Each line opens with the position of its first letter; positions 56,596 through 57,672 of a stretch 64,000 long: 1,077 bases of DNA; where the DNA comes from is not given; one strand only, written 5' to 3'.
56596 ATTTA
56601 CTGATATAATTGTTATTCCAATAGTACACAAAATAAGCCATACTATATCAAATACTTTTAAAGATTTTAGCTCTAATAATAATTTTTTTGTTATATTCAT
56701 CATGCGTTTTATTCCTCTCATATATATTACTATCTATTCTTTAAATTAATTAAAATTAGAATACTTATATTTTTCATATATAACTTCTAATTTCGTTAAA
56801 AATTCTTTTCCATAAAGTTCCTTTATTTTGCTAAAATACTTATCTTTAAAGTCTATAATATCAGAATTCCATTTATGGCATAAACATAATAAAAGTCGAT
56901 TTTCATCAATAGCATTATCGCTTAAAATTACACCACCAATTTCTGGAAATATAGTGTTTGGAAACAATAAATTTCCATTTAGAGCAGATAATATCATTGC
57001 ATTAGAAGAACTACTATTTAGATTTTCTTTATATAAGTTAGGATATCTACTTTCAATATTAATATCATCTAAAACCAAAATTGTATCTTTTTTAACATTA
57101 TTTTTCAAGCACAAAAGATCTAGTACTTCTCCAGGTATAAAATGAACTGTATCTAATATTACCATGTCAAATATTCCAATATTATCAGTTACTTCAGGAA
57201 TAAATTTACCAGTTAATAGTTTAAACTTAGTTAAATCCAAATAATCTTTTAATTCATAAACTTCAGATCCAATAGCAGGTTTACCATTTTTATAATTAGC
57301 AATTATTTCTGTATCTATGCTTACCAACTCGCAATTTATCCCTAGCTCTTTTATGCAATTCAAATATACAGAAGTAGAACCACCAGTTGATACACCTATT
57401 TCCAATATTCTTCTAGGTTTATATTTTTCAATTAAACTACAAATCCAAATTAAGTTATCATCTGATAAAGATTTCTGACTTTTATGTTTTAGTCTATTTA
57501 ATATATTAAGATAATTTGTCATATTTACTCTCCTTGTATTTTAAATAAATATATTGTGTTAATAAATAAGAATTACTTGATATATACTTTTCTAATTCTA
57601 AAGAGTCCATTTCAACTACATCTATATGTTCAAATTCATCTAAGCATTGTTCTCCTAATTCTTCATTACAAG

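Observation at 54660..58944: Uncharacterised NAD/nucleoside-linked operon: radical-SAM::Nudix fusion, methyltransferase, PnuC transporter, plus P-loop kinase::CYTH protein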

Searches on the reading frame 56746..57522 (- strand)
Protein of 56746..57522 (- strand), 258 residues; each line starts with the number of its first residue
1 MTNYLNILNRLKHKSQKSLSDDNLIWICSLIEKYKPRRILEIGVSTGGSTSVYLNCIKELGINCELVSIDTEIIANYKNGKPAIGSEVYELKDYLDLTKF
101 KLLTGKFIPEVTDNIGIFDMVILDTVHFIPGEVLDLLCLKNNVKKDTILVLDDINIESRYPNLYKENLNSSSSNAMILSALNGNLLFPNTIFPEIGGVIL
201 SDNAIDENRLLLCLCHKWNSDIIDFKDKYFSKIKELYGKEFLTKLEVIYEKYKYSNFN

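Call 3: search_protein_families(library=pfam, proteins=[window:56746-57522:-], max_evalue=0.1)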
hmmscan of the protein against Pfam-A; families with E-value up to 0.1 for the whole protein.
window:56746-57522:- (258 aa): 2 families
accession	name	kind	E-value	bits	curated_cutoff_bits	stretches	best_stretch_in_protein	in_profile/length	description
PF13578.12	Methyltransf_24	-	9.2e-06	26.9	26.3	1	40-154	1-105/105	Methyltransferase domain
PF04989.18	RMNT_CmcI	-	0.0017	18.6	23.2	1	24-161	21-155/206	Rhamnosyl O-methyltransferase/CmcI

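Call 4: search_protein_families(library=ncbifam, proteins=[window:56746-57522:-], max_evalue=0.1)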
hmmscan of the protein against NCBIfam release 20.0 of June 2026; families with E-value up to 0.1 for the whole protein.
window:56746-57522:- (258 aa): 1 family
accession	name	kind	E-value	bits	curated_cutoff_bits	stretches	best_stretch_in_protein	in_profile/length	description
NF045824.1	RhmsylMtase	equivalog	0.03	13.7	400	1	16-72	43-97/226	rhamnosyl O-methyltransferase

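Call 46: search_solved_structures(query=window:56746-57522:-, max_evalue=1, show_alignments=1)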
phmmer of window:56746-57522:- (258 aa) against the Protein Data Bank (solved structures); distinct sequences matched with E-value up to 1: 4.
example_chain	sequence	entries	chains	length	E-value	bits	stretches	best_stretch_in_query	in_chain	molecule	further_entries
2bm8_A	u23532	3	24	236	0.00027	23.7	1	29-75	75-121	CEPHALOSPORIN HYDROXYLASE CMCI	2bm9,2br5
2br3_A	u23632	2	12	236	0.00029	23.6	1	29-75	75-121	CEPHALOSPORIN HYDROXYLASE CMCI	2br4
5mpt_A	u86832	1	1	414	0.13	14.9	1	34-70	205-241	Citrinin polyketide synthase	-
3bwb_A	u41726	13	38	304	0.79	12.4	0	28-126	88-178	Spermidine synthase | Spermidine synthase, putative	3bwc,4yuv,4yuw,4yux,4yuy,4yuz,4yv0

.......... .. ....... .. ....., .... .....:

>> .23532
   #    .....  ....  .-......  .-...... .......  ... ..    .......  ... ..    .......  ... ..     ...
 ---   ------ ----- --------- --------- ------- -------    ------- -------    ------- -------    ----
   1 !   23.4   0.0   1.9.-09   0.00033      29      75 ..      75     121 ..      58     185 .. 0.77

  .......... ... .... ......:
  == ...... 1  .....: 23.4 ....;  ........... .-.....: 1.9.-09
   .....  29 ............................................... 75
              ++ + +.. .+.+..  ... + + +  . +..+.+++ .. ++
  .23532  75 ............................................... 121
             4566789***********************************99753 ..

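Call 48: search_protein_families(library=phrogs, proteins=[window:56746-57522:-], max_evalue=0.001)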
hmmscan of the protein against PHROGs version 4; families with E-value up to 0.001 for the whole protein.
window:56746-57522:- (258 aa): 0 families

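Call 64: search_protein_families(library=padloc, proteins=[window:56746-57522:-], max_evalue=0.001)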
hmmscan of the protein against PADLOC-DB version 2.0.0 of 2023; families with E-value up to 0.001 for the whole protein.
window:56746-57522:- (258 aa): 0 families

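Call 94: search_dna_similar(query=window:56746-57522:-, collection=phages, mode=protein, max_evalue=0.001, max_rows=10)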
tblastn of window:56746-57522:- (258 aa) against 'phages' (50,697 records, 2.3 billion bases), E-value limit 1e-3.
No match.

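Call 95: search_dna_similar(query=window:56746-57522:-, collection=plasmids, mode=protein, max_evalue=0.001, max_rows=10)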
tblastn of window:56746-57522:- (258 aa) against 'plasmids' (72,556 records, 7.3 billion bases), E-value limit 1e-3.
Records with a match: 1; places in all: 1; records where one place covers at least 80% of the query: 0.
Best place of each record, by identity: <60% 1.
By first word of the organism name: Alloyangia 1.
By predicted mobility (MOB-suite, as given by PLSDB): non-mobilizable 1.
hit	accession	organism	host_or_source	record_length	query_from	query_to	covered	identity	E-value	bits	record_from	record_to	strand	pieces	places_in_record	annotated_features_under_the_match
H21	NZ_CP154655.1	Alloyangia pacifica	-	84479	15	182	65%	27.0%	1e-7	59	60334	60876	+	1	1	class I SAM-dependent methyltransferase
